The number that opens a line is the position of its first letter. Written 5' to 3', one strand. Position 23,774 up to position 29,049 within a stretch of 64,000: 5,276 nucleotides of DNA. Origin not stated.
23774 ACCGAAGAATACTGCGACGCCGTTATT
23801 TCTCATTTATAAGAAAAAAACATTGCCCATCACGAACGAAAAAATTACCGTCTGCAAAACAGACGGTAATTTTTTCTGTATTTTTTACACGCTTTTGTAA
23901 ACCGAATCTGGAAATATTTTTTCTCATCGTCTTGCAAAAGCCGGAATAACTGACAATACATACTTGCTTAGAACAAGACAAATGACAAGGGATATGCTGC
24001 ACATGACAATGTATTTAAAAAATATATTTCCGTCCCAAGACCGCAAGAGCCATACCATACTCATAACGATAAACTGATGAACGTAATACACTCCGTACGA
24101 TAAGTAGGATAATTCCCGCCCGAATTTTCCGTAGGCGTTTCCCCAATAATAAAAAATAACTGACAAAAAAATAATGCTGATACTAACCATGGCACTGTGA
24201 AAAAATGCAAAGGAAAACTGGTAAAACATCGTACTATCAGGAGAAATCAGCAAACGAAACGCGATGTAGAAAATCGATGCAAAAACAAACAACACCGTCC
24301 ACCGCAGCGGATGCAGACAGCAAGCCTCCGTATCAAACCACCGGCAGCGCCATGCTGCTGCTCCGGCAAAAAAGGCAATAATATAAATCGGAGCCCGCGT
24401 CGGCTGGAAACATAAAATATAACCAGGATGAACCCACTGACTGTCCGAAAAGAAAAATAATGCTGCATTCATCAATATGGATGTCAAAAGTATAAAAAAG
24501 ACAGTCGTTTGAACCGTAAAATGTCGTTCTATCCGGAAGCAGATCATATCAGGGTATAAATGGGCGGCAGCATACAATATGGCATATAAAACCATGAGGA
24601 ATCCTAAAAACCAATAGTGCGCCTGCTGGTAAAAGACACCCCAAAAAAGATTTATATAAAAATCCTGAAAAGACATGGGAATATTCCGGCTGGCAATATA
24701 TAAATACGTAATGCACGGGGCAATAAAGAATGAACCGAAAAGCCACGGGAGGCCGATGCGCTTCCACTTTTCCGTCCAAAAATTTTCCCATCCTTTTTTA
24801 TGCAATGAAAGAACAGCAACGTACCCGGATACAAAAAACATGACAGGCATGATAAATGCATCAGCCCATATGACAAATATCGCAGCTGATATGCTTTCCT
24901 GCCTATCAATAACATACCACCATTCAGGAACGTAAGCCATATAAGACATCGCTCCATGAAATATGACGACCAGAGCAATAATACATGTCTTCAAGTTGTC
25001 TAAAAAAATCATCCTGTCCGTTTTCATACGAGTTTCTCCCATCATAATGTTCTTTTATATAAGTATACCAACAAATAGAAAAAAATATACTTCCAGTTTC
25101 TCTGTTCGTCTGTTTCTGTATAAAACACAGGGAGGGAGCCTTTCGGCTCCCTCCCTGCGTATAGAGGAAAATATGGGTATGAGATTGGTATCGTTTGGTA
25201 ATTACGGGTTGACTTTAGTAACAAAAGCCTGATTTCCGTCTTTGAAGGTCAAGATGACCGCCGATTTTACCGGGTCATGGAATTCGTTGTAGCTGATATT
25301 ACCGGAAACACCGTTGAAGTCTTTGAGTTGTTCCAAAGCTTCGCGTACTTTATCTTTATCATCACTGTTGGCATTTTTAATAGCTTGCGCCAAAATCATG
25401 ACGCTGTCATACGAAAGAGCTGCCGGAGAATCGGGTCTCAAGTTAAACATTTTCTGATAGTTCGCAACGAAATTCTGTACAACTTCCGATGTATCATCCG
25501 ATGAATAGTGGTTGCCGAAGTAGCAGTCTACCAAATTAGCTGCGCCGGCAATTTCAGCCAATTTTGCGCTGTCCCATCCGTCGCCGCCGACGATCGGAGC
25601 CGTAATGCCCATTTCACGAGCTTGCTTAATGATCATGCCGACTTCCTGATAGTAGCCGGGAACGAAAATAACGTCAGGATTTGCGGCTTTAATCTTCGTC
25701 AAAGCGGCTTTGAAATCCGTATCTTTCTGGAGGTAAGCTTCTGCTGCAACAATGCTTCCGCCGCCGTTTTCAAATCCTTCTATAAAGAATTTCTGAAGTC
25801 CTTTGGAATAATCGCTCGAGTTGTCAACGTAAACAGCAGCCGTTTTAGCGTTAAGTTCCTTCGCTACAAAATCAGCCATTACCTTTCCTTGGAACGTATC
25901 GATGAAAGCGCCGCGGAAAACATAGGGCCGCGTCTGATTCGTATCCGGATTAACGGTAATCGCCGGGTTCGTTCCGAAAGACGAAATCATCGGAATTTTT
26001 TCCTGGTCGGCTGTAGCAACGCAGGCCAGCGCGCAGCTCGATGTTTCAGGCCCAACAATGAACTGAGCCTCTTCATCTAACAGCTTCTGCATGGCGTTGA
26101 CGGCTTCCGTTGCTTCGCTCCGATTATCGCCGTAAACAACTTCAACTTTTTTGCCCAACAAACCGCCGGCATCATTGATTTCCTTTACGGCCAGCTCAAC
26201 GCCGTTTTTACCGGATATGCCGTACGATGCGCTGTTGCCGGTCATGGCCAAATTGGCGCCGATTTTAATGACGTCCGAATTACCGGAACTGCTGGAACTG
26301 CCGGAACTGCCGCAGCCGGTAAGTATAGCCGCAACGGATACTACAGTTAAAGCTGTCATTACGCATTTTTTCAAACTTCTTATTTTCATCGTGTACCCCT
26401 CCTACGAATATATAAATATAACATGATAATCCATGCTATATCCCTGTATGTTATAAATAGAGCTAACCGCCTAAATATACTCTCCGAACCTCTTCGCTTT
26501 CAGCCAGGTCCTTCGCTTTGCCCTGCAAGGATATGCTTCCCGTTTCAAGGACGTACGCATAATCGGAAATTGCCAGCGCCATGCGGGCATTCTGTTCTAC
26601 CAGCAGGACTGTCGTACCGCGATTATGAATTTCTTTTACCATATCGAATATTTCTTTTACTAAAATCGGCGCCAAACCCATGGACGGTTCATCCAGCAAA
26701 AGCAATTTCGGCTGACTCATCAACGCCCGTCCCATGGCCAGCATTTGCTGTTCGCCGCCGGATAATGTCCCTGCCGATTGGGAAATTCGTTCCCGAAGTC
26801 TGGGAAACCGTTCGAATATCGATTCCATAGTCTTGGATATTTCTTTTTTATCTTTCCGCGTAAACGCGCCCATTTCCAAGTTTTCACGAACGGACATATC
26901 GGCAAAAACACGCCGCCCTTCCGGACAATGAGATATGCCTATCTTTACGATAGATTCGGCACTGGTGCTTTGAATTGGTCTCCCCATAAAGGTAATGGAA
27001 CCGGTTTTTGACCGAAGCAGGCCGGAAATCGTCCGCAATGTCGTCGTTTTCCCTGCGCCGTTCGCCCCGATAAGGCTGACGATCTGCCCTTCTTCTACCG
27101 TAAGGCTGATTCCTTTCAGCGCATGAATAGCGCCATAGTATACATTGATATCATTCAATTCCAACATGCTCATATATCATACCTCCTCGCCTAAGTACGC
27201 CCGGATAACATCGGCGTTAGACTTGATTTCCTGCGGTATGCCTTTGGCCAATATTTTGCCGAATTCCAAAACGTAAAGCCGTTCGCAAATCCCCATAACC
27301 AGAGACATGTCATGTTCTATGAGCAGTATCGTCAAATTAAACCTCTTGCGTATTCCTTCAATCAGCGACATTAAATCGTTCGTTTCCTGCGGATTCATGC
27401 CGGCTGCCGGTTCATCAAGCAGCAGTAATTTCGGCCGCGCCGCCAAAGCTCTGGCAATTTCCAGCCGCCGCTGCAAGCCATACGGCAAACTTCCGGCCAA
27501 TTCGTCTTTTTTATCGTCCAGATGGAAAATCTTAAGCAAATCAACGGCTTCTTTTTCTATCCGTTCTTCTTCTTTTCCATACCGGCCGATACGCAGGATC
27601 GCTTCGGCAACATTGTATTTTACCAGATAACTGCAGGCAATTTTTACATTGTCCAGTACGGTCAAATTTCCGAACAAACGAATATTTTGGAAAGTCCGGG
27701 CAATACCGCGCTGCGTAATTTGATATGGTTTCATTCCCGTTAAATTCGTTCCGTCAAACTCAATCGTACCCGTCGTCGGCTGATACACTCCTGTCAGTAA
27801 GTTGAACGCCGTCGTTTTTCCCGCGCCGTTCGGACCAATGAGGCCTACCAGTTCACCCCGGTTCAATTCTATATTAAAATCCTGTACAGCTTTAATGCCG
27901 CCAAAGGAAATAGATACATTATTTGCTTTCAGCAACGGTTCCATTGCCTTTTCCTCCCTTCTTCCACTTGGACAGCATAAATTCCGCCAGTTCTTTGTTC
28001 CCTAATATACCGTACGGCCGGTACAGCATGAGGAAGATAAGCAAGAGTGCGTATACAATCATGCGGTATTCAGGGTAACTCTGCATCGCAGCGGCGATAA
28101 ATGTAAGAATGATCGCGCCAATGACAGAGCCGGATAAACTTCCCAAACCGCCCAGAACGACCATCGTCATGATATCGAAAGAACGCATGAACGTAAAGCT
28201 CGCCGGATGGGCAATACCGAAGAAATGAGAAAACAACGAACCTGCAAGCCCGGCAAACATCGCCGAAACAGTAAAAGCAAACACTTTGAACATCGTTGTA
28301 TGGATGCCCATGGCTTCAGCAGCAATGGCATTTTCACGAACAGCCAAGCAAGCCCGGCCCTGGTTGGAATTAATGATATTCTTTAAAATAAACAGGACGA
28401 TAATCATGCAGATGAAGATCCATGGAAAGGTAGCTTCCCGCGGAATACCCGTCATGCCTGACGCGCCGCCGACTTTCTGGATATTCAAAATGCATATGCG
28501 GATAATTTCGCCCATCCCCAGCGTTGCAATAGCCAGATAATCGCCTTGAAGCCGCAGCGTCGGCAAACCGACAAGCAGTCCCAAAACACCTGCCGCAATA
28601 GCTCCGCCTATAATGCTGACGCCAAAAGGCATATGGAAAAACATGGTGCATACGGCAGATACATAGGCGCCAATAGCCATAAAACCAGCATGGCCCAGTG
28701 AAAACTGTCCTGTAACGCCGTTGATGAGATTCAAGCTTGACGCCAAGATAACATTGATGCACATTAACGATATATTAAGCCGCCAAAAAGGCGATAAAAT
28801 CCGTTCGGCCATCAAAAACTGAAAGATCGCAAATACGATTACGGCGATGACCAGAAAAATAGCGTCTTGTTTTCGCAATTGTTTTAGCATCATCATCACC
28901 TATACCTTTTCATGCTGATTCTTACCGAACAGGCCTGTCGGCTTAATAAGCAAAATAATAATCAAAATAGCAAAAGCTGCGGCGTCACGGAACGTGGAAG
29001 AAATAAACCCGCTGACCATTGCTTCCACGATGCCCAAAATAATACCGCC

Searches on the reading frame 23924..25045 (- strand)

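Call 5: search_protein_families(library=pfam, proteins=[window:23924-25045:-], max_evalue=0.001)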
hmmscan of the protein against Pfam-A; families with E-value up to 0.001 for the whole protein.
window:23924-25045:- (373 aa): 1 family
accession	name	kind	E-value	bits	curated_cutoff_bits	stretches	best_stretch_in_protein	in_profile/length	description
PF01757.29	Acyl_transf_3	-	1e-19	71.2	31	1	13-360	2-325/326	Acyltransferase domain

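Call 6: search_protein_families(library=ncbifam, proteins=[window:23924-25045:-], max_evalue=0.001)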
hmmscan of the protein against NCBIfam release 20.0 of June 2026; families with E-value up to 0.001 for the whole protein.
window:23924-25045:- (373 aa): 1 family
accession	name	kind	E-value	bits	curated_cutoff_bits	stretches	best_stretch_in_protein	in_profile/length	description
NF003014.0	PRK03854.1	equivalog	2e-12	47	338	1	7-368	4-364/386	glucans biosynthesis protein MdoC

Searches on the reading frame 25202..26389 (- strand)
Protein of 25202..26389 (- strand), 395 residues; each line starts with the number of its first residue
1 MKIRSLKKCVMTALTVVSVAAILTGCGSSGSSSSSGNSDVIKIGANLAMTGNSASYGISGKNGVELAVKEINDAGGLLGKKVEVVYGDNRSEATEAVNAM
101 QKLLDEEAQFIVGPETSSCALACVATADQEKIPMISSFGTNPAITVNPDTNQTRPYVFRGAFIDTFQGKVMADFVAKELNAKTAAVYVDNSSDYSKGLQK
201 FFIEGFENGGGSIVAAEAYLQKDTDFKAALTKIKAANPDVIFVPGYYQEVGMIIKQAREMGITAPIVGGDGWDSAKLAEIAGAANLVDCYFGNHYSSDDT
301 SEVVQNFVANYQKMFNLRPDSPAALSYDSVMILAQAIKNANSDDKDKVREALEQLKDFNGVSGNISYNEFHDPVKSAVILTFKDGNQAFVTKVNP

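Call 5: search_protein_families(library=pfam, proteins=[window:25202-26389:-], max_evalue=0.001)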
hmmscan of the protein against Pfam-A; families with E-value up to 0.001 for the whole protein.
window:25202-26389:- (395 aa): 3 families
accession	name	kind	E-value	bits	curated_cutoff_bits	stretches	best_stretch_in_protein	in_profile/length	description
PF13458.12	Peripla_BP_6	-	5.9e-61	207.5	31.7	1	41-385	2-342/343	Periplasmic binding protein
PF01094.35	ANF_receptor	-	3e-30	105.9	25.4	1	62-383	4-351/353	Receptor family ligand binding region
PF13433.12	Peripla_BP_5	-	4.1e-20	72.6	27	2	172-377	125-331/363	Periplasmic binding protein domain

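Call 6: search_protein_families(library=ncbifam, proteins=[window:25202-26389:-], max_evalue=0.001)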
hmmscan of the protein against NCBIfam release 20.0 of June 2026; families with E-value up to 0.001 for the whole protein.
window:25202-26389:- (395 aa): 3 families
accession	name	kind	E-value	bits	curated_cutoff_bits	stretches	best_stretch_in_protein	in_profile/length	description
NF011933.0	PRK15404.1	subfamily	6.5e-48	163.7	477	1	23-372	10-349/370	high-affinity branched-chain amino acid ABC transporter substrate-binding protein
TIGR03407.1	urea_ABC_UrtA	exception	6.2e-17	61.5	492.75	1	41-382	1-339/361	urea ABC transporter substrate-binding protein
TIGR03669.1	urea_ABC_arch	equivalog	3.4e-16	59.2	494.8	2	42-109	2-69/375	urea ABC transporter substrate-binding protein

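Call 47: search_solved_structures(query=window:25202-26389:-, max_evalue=1e-20)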
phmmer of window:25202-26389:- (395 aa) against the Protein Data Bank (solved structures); distinct sequences matched with E-value up to 1e-20: 17.
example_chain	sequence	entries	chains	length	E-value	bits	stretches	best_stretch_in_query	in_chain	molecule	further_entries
4gnr_A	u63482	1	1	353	3.3e-74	253.5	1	39-388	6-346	ABC transporter substrate-binding protein-branched chain amino acid transport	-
3td9_A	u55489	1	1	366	2.1e-66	227.8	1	39-395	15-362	Branched chain amino acid ABC transporter, periplasmic amino acid-binding protein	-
4n0q_A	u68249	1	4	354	3.5e-35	125.1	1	41-374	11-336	Leu/Ile/Val-binding protein homolog 3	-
3ipc_A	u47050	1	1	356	3.3e-33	118.6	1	40-385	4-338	ABC transporter, substrate binding protein (Amino acid)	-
3ip5_A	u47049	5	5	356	5.5e-33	117.9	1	40-385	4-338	ABC transporter, substrate binding protein (Amino acid)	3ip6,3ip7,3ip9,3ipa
2lbp_A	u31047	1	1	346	8.5e-31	110.7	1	40-369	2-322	LEUCINE-BINDING PROTEIN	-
1usg_A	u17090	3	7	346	3.1e-30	108.9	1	40-369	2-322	LEUCINE-SPECIFIC BINDING PROTEIN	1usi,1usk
4nqr_A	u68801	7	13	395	1.9e-27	99.7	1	33-350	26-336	Amino acid/amide ABC transporter substrate-binding protein, HAAT family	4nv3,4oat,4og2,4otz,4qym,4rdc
4obb_A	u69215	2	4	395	9.5e-27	97.4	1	33-350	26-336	Amino acid/amide ABC transporter substrate-binding protein, HAAT family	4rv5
4q6w_A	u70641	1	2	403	1.8e-26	96.5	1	32-375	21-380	Putative leu/ile/val-binding protein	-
4mpt_A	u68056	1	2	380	5.5e-26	94.9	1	37-375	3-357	Putative leu/ile/val-binding protein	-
1z15_A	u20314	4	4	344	8.5e-26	94.3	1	41-284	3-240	Leu/Ile/Val-binding protein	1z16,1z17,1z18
4mlc_A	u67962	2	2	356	1.6e-25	93.4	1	62-386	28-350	Extracellular ligand-binding receptor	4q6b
2liv_A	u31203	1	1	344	3.3e-25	92.3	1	41-284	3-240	LEUCINE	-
4ey3_A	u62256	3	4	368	8.8e-25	90.9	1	38-366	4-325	Twin-arginine translocation pathway signal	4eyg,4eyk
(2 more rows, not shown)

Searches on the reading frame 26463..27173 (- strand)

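Call 5: search_protein_families(library=pfam, proteins=[window:26463-27173:-], max_evalue=0.001)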
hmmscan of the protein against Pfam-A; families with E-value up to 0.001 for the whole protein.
window:26463-27173:- (236 aa): 4 families
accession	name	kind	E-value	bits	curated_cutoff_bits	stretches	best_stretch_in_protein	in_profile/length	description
PF00005.33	ABC_tran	-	9.2e-33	114.2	25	1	19-164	1-136/137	ABC transporter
PF13304.12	AAA_21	-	2.6e-12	47.8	27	2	132-191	233-295/304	AAA domain, putative AbiEii toxin, Type IV TA system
PF13604.12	AAA_30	-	9.9e-05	22.6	27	0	27-60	16-49/191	AAA domain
PF25199.1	nSTAND_NTPase5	-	0.00053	20.3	34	0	27-70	39-83/145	Novel STAND NTPase 5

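Call 6: search_protein_families(library=ncbifam, proteins=[window:26463-27173:-], max_evalue=0.001)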
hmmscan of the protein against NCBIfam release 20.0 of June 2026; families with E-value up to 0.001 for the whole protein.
window:26463-27173:- (236 aa): 189 families (the best 25 are shown)
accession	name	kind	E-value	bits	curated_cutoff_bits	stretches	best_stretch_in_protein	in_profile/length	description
NF008626.0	PRK11614.1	equivalog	3e-79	265.8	441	1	2-236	4-237/237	high-affinity branched-chain amino acid ABC transporter ATP-binding protein LivF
TIGR03410.1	urea_trans_UrtE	equivalog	2.9e-67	226.5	285.8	1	4-231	1-226/230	urea ABC transporter ATP-binding subunit UrtE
TIGR04406.1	LPS_export_lptB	equivalog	8e-53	179.2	240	1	4-235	2-234/239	LPS export ABC transporter ATP-binding protein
TIGR03411.1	urea_trans_UrtD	equivalog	1.9e-43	148.9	304.1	1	3-235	2-241/242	urea ABC transporter ATP-binding protein UrtD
NF008449.1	PRK11300.1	equivalog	6.4e-41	140.3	362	1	2-235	4-253/255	high-affinity branched-chain amino acid ABC transporter ATP-binding protein LivG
TIGR01188.1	drrA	subfamily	1.1e-39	136.5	312.45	1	12-225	2-213/302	daunorubicin resistance ABC transporter, ATP-binding protein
NF008144.0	PRK10895.1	equivalog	5.9e-37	127.4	381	1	2-235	2-236/241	LPS export ABC transporter ATP-binding protein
TIGR03864.1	PQQ_ABC_ATP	hypoth_equivalog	1.1e-36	126.5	302.25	1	4-230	2-226/236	ABC transporter, ATP-binding subunit, PQQ-dependent alcohol dehydrogenase system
NF011967.0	PRK15439.1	equivalog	2.5e-36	125.2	586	1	2-227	10-231/510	autoinducer 2 ABC transporter ATP-binding protein LsrA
TIGR00972.1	3a0107s01c2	equivalog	5.1e-36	124.3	343.2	1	4-227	2-234/248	phosphate ABC transporter ATP-binding protein PstB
TIGR03265.1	PhnT2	equivalog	1.8e-34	119.5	457.7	1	3-223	4-222/353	putative 2-aminoethylphosphonate ABC transporter ATP-binding protein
TIGR02673.1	FtsE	equivalog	4.8e-34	117.9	264.85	1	3-211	1-212/214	cell division ATP-binding protein FtsE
NF010068.0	PRK13548.1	equivalog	1.3e-33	116.2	261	1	2-233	4-240/261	heme ABC transporter ATP-binding protein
TIGR02315.1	ABC_phnC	equivalog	2e-33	115.8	266.1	1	3-233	1-242/243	phosphonate ABC transporter ATP-binding protein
NF007082.0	PRK09536.1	equivalog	2.6e-33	115.7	537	1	2-231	2-234/402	corrinoid ABC transporter ATPase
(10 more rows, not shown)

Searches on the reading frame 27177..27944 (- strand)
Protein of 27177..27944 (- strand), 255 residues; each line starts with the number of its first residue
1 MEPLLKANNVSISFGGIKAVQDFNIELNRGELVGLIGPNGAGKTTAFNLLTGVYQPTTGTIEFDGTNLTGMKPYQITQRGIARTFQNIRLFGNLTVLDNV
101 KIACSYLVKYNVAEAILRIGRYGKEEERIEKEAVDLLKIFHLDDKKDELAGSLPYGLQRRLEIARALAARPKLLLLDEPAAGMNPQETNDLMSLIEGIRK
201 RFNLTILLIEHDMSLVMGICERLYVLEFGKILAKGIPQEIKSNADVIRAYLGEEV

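Call 5: search_protein_families(library=pfam, proteins=[window:27177-27944:-], max_evalue=0.001)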
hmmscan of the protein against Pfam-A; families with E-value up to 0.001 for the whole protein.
window:27177-27944:- (255 aa): 4 families
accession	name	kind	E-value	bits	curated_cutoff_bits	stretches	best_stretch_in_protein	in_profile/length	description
PF00005.33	ABC_tran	-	1.6e-32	113.4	25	1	21-180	2-136/137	ABC transporter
PF13304.12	AAA_21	-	1.5e-08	35.5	27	0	132-195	220-283/304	AAA domain, putative AbiEii toxin, Type IV TA system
PF12399.14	BCA_ABC_TP_C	-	2.7e-08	33.7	25.5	1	230-254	1-25/27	Branched-chain amino acid ATP-binding cassette transporter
PF13476.12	AAA_23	-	4.5e-05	24.6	27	1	13-51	3-40/201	AAA domain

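Call 6: search_protein_families(library=ncbifam, proteins=[window:27177-27944:-], max_evalue=0.001)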
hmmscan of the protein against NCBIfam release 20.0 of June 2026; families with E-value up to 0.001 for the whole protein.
window:27177-27944:- (255 aa): 188 families (the best 25 are shown)
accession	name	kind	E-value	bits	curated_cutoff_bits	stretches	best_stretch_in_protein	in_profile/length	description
NF008449.1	PRK11300.1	equivalog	8.2e-89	297.2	362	1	2-254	3-255/255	high-affinity branched-chain amino acid ABC transporter ATP-binding protein LivG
TIGR03411.1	urea_trans_UrtD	equivalog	3.9e-63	213.3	304.1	1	4-253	2-242/242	urea ABC transporter ATP-binding protein UrtD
TIGR04406.1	LPS_export_lptB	equivalog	7.7e-54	182.5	240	1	5-254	2-236/239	LPS export ABC transporter ATP-binding protein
NF008144.0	PRK10895.1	equivalog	5.1e-48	163.6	381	1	5-254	4-238/241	LPS export ABC transporter ATP-binding protein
TIGR01188.1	drrA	subfamily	1.1e-43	149.7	312.45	1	14-245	3-216/302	daunorubicin resistance ABC transporter, ATP-binding protein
TIGR03410.1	urea_trans_UrtE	equivalog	4e-42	144.2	285.8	1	5-243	1-222/230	urea ABC transporter ATP-binding subunit UrtE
TIGR02315.1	ABC_phnC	equivalog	8.8e-40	136.6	266.1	1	5-243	2-236/243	phosphonate ABC transporter ATP-binding protein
TIGR00968.1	3a0106s01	subfamily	2.8e-38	131.8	342.75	1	7-243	3-221/237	sulfate ABC transporter ATP-binding protein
TIGR03265.1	PhnT2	equivalog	1e-37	130.2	457.7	1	3-243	3-225/353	putative 2-aminoethylphosphonate ABC transporter ATP-binding protein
TIGR01186.1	proV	subfamily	3.1e-37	128.6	326.6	1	15-244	4-221/363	betaine/proline/choline family ABC transporter ATP-binding protein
NF041861.1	YtfR_transport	equivalog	3.6e-37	127.9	850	1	4-254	1-237/492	galactofuranose ABC transporter, ATP-binding protein YtfR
TIGR03864.1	PQQ_ABC_ATP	hypoth_equivalog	3e-36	125.1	302.25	1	5-246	2-225/236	ABC transporter, ATP-binding subunit, PQQ-dependent alcohol dehydrogenase system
TIGR02314.1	ABC_MetN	equivalog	3.7e-36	124.8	499.7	1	16-244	17-232/343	methionine ABC transporter ATP-binding protein MetN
NF006987.0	PRK09452.1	equivalog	4.4e-36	124.4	482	1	2-242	15-237/378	spermidine/putrescine ABC transporter ATP-binding protein PotA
TIGR04521.1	ECF_ATPase_2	equivalog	6e-36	124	330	1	18-248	19-240/279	energy-coupling factor transporter ATPase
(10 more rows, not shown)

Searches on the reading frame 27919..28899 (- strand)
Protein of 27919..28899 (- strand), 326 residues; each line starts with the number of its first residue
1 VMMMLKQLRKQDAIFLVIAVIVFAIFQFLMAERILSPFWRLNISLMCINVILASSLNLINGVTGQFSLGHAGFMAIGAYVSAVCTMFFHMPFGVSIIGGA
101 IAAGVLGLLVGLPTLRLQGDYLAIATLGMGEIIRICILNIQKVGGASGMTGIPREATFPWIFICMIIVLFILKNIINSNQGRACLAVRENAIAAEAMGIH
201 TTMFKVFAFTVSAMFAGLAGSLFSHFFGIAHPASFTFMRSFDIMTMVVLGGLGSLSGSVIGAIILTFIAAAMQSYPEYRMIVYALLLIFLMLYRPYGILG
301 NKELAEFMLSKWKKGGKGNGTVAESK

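Call 5: search_protein_families(library=pfam, proteins=[window:27919-28899:-], max_evalue=0.001)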
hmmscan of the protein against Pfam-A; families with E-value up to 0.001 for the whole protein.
window:27919-28899:- (326 aa): 1 family
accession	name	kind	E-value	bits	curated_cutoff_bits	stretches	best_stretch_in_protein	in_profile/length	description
PF02653.21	BPD_transp_2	-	9.7e-43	146.7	26.8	1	46-290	9-268/269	Branched-chain amino acid transport system / permease component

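Call 6: search_protein_families(library=ncbifam, proteins=[window:27919-28899:-], max_evalue=0.001)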
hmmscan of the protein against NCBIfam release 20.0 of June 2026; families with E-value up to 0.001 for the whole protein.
window:27919-28899:- (326 aa): 9 families
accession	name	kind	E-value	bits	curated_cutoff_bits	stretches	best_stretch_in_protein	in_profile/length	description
NF008450.0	PRK11301.1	subfamily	2.7e-60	205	366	2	164-301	271-408/418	high-affinity branched-chain amino acid ABC transporter permease LivM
TIGR03408.1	urea_trans_UrtC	equivalog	4.3e-27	95.7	296.2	1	99-300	99-312/313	urea ABC transporter permease subunit UrtC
NF008011.0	PRK10740.1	equivalog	8.6e-18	65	379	1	161-304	160-305/308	high-affinity branched-chain amino acid ABC transporter permease LivH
TIGR03727.1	urea_t_UrtC_arc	equivalog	2.2e-16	59.7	575.55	1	155-300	192-339/369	urea ABC transporter, permease protein UrtC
TIGR03409.1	urea_trans_UrtB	equivalog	2.1e-13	50.6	250.3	1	42-301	7-288/291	urea ABC transporter permease subunit UrtB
TIGR03622.1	urea_t_UrtB_arc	equivalog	1.5e-08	34.3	374.25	1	50-298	15-276/284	urea ABC transporter, permease protein UrtB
NF040906.3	GguB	equivalog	6.6e-08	32.1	450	1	156-273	222-345/375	multiple monosaccharide ABC transporter permease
NF007252.0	PRK09699.1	equivalog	3.1e-05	23.5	396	1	13-288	27-315/326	D-allose ABC transporter permease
NF007067.0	PRK09512.1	equivalog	0.00094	18.5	398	0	14-289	26-312/321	ribose ABC transporter permease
